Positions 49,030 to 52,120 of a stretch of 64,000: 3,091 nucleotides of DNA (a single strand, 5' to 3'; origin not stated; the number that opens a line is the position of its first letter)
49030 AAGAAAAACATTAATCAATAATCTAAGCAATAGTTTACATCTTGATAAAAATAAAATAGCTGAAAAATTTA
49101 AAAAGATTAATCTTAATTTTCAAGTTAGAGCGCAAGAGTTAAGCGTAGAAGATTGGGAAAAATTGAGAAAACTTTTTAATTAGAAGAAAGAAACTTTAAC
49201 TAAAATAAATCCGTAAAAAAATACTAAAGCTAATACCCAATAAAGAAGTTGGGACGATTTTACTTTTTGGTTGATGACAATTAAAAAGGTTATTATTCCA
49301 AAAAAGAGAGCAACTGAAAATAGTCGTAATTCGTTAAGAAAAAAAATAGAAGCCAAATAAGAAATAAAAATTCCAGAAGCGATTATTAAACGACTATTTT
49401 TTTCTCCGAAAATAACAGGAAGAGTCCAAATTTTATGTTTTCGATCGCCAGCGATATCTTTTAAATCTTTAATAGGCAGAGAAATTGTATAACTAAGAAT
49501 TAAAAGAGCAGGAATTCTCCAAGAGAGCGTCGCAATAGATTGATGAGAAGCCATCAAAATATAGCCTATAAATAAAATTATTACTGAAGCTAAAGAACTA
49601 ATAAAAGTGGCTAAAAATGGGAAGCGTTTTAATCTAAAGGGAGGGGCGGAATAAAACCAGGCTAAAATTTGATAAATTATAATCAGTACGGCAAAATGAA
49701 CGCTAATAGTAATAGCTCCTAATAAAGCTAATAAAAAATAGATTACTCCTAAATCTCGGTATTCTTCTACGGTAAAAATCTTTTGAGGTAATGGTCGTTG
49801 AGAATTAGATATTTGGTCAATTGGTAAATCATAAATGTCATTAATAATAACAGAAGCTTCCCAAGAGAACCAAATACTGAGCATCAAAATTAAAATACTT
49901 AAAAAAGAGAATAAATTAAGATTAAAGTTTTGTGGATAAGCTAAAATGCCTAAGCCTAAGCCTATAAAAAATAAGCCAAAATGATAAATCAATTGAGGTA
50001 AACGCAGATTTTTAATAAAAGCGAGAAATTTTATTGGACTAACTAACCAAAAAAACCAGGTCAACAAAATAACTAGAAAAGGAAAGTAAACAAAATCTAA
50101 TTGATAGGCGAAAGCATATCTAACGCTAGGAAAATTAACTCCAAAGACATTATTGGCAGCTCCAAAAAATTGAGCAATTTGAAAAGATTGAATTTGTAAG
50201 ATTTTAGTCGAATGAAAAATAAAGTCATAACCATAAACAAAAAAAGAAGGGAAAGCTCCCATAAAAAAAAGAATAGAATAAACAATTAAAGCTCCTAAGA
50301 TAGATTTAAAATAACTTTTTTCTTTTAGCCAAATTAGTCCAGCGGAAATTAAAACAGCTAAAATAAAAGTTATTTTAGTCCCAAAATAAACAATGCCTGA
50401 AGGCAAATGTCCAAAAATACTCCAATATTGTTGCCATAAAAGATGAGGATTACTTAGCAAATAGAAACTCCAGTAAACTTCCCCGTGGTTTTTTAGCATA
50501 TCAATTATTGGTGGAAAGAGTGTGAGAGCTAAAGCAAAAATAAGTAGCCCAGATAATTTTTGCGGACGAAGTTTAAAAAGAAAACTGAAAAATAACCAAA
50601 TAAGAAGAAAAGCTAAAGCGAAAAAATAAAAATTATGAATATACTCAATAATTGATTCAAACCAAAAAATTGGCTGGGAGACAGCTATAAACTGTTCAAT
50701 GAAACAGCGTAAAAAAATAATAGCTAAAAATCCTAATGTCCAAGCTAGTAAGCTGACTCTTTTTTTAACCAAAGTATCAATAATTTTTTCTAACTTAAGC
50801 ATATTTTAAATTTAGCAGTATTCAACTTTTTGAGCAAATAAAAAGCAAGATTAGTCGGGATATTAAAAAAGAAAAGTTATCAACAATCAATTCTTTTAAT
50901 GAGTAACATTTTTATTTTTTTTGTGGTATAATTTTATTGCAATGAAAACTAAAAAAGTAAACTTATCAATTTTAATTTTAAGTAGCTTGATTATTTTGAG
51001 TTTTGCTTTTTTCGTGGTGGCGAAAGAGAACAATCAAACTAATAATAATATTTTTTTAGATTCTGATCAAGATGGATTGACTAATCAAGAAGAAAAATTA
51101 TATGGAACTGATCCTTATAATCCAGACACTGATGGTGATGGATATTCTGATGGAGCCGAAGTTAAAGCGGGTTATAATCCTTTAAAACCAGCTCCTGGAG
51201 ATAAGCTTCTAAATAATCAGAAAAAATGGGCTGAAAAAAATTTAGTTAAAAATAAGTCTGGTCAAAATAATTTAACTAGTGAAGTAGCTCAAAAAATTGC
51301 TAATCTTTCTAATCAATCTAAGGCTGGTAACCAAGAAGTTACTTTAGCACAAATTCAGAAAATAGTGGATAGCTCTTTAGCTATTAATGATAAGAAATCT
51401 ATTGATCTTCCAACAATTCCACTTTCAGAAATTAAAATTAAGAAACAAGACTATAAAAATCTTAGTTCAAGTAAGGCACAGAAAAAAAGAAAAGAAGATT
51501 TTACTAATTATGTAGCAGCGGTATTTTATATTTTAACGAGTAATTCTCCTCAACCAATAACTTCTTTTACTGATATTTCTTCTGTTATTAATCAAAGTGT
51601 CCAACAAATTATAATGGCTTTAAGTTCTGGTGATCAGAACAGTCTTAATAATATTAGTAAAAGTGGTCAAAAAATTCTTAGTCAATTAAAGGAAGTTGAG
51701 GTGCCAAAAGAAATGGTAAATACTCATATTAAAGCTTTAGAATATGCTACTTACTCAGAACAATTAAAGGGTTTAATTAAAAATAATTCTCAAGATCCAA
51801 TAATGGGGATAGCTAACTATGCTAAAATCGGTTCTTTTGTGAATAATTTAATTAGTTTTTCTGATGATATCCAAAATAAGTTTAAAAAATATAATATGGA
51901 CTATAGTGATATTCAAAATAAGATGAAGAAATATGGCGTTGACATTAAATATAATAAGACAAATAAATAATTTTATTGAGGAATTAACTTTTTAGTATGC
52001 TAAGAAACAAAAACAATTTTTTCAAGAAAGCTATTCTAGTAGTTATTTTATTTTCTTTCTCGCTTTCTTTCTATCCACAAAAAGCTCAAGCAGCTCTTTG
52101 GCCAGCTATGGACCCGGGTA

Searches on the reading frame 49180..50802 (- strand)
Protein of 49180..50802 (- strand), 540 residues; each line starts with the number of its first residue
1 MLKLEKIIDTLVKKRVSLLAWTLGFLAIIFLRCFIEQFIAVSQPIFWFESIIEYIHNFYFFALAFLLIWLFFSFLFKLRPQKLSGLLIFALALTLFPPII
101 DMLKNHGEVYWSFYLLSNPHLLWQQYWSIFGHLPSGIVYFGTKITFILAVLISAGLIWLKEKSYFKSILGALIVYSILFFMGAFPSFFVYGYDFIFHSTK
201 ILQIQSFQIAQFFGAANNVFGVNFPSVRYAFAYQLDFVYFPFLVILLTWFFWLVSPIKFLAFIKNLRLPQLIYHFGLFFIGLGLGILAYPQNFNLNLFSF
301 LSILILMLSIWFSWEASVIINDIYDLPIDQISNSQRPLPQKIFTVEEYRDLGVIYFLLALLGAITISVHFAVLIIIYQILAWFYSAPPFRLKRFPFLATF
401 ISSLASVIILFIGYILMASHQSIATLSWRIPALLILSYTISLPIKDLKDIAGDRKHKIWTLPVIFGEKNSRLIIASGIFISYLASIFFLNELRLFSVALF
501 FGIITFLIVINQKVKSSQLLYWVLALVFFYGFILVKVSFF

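Call 11: search_protein_families(library=pfam, proteins=[window:49180-50802:-], max_evalue=0.00001)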
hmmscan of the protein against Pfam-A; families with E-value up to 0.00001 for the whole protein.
window:49180-50802:- (540 aa): 1 family
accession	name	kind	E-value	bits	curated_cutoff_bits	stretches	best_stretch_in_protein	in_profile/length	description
PF01040.23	UbiA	-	1.2e-27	97.2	34.2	1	285-513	9-231/250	UbiA prenyltransferase family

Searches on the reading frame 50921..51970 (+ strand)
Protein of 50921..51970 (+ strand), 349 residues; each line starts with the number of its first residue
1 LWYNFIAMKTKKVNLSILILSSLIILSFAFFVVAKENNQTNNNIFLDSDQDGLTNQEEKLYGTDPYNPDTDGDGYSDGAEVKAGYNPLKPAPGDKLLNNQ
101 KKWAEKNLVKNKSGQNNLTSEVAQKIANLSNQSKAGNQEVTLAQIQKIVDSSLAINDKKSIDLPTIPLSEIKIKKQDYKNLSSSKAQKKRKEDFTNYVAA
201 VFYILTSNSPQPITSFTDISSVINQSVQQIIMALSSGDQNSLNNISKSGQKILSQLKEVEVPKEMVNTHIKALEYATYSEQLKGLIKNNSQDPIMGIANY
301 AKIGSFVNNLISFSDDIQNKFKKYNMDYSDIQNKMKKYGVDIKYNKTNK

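Call 12: search_protein_families(library=pfam, proteins=[window:50921-51970:+], max_evalue=0.00001)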
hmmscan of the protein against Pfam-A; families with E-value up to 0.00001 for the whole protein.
window:50921-51970:+ (349 aa): 1 family
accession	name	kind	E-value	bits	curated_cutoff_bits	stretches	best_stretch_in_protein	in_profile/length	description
PF18884.5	TSP3_bac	-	1.9e-15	56.8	25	1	69-90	1-22/22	Bacterial TSP3 repeat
